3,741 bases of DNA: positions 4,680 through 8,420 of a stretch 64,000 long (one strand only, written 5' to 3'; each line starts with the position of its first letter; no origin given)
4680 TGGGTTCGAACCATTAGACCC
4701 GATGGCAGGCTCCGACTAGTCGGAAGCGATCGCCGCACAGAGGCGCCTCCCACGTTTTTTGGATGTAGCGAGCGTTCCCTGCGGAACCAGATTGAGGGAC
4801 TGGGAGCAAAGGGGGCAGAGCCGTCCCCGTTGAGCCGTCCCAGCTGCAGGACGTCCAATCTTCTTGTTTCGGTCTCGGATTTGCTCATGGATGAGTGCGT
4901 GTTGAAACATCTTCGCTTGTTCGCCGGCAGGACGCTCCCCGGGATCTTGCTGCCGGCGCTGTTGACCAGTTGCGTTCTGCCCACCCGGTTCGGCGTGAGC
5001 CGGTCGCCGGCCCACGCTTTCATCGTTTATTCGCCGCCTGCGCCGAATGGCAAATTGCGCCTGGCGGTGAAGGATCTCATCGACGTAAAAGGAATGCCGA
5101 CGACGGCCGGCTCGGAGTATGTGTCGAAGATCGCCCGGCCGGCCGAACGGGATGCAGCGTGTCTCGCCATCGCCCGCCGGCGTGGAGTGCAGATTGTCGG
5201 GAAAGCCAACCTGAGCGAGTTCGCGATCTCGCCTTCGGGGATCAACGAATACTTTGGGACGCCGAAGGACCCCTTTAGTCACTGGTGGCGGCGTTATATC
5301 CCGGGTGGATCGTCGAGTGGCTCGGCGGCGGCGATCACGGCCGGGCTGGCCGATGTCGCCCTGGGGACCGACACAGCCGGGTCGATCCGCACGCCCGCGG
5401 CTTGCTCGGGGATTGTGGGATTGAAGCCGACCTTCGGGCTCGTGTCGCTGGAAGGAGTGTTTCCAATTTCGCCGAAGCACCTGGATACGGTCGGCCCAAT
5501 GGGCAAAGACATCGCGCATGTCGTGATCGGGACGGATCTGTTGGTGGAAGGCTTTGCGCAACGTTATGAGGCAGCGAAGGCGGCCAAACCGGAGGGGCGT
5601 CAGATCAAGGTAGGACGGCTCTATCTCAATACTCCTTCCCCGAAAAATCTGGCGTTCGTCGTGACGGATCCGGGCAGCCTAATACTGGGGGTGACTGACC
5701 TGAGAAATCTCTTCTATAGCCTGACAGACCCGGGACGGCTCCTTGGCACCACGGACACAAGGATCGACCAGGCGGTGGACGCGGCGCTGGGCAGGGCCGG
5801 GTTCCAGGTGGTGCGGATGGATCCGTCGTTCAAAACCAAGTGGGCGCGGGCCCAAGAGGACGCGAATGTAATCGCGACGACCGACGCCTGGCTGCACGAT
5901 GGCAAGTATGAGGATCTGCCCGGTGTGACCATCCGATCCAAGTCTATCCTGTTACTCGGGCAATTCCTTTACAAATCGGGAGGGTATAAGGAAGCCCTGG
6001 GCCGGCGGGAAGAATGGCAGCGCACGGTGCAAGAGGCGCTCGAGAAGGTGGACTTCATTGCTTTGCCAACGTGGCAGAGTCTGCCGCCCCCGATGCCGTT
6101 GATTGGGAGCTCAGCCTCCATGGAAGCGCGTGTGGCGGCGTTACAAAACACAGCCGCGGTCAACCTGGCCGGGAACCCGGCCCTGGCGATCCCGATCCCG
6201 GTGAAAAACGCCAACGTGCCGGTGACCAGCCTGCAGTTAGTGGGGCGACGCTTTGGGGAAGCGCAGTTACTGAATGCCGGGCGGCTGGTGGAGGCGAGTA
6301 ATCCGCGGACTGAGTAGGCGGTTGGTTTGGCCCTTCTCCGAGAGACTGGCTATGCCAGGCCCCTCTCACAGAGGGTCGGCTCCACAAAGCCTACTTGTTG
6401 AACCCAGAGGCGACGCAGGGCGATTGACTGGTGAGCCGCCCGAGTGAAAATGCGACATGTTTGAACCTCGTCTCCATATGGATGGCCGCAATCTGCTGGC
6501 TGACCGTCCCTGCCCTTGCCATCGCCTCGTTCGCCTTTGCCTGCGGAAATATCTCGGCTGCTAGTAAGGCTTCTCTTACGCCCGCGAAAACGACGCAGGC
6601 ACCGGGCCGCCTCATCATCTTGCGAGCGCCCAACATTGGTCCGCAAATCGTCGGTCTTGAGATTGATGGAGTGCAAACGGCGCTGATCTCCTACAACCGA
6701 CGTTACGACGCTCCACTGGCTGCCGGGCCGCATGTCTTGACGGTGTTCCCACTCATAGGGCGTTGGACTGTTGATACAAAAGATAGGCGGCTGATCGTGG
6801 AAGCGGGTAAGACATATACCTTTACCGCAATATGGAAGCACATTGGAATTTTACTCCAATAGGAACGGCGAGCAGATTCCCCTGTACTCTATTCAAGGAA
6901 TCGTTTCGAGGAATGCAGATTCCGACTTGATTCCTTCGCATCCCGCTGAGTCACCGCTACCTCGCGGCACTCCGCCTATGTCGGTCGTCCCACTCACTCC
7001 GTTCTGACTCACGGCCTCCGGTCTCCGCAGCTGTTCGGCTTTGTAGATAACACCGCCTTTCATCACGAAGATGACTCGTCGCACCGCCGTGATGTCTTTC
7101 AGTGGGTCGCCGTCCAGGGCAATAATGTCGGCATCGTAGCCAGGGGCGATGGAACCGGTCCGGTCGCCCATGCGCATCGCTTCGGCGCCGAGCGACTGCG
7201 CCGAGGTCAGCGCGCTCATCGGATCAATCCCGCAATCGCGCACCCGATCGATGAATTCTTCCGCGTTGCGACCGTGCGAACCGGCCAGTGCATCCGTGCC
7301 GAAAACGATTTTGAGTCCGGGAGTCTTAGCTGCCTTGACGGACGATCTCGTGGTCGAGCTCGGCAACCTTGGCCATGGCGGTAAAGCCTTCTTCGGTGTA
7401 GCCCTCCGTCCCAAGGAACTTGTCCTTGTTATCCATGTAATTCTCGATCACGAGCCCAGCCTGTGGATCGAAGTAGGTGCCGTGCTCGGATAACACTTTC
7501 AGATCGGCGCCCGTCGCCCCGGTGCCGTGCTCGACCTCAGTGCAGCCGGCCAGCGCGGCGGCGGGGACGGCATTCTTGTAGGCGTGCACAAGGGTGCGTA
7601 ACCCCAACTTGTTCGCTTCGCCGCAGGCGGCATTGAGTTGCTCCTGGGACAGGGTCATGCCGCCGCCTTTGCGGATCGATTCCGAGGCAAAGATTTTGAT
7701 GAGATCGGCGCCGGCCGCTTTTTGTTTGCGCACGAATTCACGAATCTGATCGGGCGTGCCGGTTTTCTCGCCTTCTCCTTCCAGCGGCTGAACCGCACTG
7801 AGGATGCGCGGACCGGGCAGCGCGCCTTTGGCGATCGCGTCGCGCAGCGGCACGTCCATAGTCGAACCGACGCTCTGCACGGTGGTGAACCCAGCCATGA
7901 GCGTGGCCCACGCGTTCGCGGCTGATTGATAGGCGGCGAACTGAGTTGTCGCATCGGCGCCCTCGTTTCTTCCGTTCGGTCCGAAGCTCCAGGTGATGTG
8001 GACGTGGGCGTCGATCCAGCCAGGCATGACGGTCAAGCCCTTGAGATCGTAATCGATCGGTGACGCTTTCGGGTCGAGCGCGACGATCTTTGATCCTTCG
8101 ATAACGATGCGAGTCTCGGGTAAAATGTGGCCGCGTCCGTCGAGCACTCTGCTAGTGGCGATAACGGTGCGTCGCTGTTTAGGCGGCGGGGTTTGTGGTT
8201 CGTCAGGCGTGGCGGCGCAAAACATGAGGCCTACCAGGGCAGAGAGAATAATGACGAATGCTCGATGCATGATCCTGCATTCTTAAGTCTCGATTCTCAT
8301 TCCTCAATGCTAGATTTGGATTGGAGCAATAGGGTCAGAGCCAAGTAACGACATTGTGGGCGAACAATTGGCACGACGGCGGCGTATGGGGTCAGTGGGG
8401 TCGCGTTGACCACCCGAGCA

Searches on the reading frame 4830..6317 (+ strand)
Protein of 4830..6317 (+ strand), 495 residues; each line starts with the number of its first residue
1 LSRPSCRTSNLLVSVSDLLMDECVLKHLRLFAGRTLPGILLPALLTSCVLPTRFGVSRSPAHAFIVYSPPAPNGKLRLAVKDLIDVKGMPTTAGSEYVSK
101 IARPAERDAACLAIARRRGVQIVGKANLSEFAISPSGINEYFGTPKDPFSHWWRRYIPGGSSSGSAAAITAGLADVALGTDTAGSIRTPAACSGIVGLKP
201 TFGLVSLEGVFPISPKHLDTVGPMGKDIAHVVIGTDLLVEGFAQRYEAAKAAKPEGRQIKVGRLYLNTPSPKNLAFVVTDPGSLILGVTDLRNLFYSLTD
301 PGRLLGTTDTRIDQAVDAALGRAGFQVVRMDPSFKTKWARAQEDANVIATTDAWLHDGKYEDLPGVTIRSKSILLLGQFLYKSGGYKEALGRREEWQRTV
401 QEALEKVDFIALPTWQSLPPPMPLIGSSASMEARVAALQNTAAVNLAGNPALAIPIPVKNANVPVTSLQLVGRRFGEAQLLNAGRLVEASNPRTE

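Call 16: search_protein_families(library=pfam, proteins=[window:4830-6317:+], max_evalue=0.001)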
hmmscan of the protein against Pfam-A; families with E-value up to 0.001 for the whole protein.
window:4830-6317:+ (495 aa): 1 family
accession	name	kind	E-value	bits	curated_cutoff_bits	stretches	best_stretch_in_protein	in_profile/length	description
PF01425.27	Amidase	-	4.7e-63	214.2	27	2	78-252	52-220/445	Amidase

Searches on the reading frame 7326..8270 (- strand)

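Call 16: search_protein_families(library=pfam, proteins=[window:7326-8270:-], max_evalue=0.001)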
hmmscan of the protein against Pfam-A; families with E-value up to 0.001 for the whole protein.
window:7326-8270:- (314 aa): 2 families
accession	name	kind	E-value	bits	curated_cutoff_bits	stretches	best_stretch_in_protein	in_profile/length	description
PF01979.26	Amidohydro_1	-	3.6e-17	63.1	25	1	80-277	1-212/345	Amidohydrolase family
PF07969.17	Amidohydro_3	-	9.3e-08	32.4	29.7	1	75-133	4-71/472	Amidohydrolase family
